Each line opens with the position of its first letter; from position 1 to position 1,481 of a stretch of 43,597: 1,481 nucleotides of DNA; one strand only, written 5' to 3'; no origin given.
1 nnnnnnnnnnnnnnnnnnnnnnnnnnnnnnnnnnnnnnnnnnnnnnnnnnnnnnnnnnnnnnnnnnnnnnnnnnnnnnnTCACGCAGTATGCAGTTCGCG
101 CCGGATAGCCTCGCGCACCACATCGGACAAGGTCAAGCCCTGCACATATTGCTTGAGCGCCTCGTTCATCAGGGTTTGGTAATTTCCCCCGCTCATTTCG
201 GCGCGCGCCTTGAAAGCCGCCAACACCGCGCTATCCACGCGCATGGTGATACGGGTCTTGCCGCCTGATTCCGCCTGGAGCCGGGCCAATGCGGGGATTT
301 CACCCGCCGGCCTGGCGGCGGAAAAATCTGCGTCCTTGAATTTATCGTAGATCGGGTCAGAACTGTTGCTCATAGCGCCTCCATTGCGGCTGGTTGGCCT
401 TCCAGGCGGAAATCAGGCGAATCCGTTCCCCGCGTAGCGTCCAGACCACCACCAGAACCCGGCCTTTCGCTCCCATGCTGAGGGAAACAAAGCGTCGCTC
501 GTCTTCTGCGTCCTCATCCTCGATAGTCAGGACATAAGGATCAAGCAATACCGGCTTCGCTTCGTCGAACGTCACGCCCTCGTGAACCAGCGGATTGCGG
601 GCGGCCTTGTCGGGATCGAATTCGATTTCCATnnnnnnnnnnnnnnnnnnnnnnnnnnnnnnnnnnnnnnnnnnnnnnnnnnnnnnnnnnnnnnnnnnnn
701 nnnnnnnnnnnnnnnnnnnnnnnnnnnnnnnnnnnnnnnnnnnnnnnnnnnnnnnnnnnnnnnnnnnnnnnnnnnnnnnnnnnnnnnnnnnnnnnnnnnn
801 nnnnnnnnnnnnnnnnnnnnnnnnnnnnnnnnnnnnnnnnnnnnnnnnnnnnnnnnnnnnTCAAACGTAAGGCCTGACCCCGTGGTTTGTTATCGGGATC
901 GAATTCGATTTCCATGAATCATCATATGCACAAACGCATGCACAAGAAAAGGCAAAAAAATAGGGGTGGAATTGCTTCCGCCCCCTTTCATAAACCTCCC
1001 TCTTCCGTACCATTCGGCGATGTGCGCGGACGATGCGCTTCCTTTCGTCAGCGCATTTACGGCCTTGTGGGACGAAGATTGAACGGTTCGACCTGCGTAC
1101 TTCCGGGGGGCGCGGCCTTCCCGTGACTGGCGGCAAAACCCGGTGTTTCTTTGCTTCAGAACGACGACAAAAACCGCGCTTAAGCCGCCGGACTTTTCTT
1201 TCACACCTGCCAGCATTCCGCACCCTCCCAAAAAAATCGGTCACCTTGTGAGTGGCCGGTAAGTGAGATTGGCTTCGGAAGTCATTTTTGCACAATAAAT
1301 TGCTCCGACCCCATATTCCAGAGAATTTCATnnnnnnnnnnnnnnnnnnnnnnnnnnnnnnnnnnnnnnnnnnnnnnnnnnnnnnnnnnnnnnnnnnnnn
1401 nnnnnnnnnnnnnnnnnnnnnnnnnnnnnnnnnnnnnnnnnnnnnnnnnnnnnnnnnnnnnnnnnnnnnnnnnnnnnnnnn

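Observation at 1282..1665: Decapitated NRPS: TubC-type docking domain and condensation-domain start truncated at a repeat junction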

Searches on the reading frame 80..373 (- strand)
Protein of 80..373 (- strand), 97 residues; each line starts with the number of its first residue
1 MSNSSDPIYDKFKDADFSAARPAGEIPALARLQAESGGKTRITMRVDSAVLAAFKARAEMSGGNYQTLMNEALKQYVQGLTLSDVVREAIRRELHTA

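Call 5: search_protein_families(library=pfam, proteins=[window:80-373:-], max_evalue=0.01)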
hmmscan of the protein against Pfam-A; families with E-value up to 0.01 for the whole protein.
window:80-373:- (97 aa): 3 families
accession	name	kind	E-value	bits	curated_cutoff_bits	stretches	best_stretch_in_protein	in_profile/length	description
PF14384.12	BrnA_antitoxin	-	2e-13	51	26.1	1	13-77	6-68/68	BrnA antitoxin of type II toxin-antitoxin system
PF12441.14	CopG_antitoxin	-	0.00012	23.2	28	1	39-75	42-78/79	CopG antitoxin of type II toxin-antitoxin system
PF01402.27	RHH_1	-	0.00026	21.3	20.5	0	41-77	1-37/39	Ribbon-helix-helix protein, copG family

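Call 47: search_protein_families(library=pfam, proteins=[L015:10822-11091:+], max_evalue=10)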
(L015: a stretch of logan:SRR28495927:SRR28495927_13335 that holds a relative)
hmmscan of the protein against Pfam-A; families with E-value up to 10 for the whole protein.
L015:10822-11091:+ (89 aa): 1 family
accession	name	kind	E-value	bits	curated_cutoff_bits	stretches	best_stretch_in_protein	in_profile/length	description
PF10387.14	DUF2442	-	1.1e-17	64.4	23.9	1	13-79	2-70/72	Protein of unknown function (DUF2442)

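Call 48: search_protein_families(library=ncbifam, proteins=[window:80-373:-], max_evalue=0.01)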
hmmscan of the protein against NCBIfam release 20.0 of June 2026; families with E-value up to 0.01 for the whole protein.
window:80-373:- (97 aa): 2 families
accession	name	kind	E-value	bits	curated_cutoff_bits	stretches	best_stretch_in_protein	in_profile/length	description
NF041551.1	YlcI_YnfO_N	subfamily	0.0016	18.5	30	0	78-95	23-40/42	YlcI/YnfO family protein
NF041793.1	ORF56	equivalog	0.0062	16.6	50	0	80-91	24-35/39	ORF56 family plasmid copy control protein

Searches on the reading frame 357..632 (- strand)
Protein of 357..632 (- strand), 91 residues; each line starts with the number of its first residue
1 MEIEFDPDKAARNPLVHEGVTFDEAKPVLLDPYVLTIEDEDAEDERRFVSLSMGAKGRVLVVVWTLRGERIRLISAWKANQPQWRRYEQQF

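Call 5: search_protein_families(library=pfam, proteins=[window:357-632:-], max_evalue=0.01)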
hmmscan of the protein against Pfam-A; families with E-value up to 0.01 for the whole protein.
window:357-632:- (91 aa): 1 family
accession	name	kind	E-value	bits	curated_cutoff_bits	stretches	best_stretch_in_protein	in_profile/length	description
PF04365.19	BrnT_toxin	-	3e-19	69.6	34.5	1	5-81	1-75/77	Ribonuclease toxin, BrnT, of type II toxin-antitoxin system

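Call 27: find_encoding_contigs(protein=window:357-632:-, flank=10000, max_places=10)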
Protein window:357-632:- (91 aa): no gene with exactly this product is on record in the collection.

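Call 47: search_protein_families(library=pfam, proteins=[L015:10822-11091:+], max_evalue=10)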
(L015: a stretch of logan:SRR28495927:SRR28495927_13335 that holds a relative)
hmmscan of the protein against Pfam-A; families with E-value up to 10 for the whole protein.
L015:10822-11091:+ (89 aa): 1 family
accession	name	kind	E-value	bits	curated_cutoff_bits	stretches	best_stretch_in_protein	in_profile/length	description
PF10387.14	DUF2442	-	1.1e-17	64.4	23.9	1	13-79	2-70/72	Protein of unknown function (DUF2442)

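Call 48: search_protein_families(library=ncbifam, proteins=[window:357-632:-], max_evalue=0.01)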
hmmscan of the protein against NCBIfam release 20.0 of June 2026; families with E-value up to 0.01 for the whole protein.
window:357-632:- (91 aa): 0 families

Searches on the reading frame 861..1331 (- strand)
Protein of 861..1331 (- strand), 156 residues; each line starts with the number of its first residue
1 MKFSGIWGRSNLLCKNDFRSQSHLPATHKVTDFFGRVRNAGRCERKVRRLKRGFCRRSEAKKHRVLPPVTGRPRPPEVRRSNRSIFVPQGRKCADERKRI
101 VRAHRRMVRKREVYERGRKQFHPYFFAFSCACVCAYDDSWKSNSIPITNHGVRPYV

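Call 47: search_protein_families(library=pfam, proteins=[window:861-1331:-], max_evalue=10)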
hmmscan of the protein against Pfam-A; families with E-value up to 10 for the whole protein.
window:861-1331:- (156 aa): 0 families

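Call 69: search_protein_families(library=phrogs, proteins=[window:861-1331:-], max_evalue=0.01)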
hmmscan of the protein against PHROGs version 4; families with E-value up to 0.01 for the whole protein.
window:861-1331:- (156 aa): 0 families
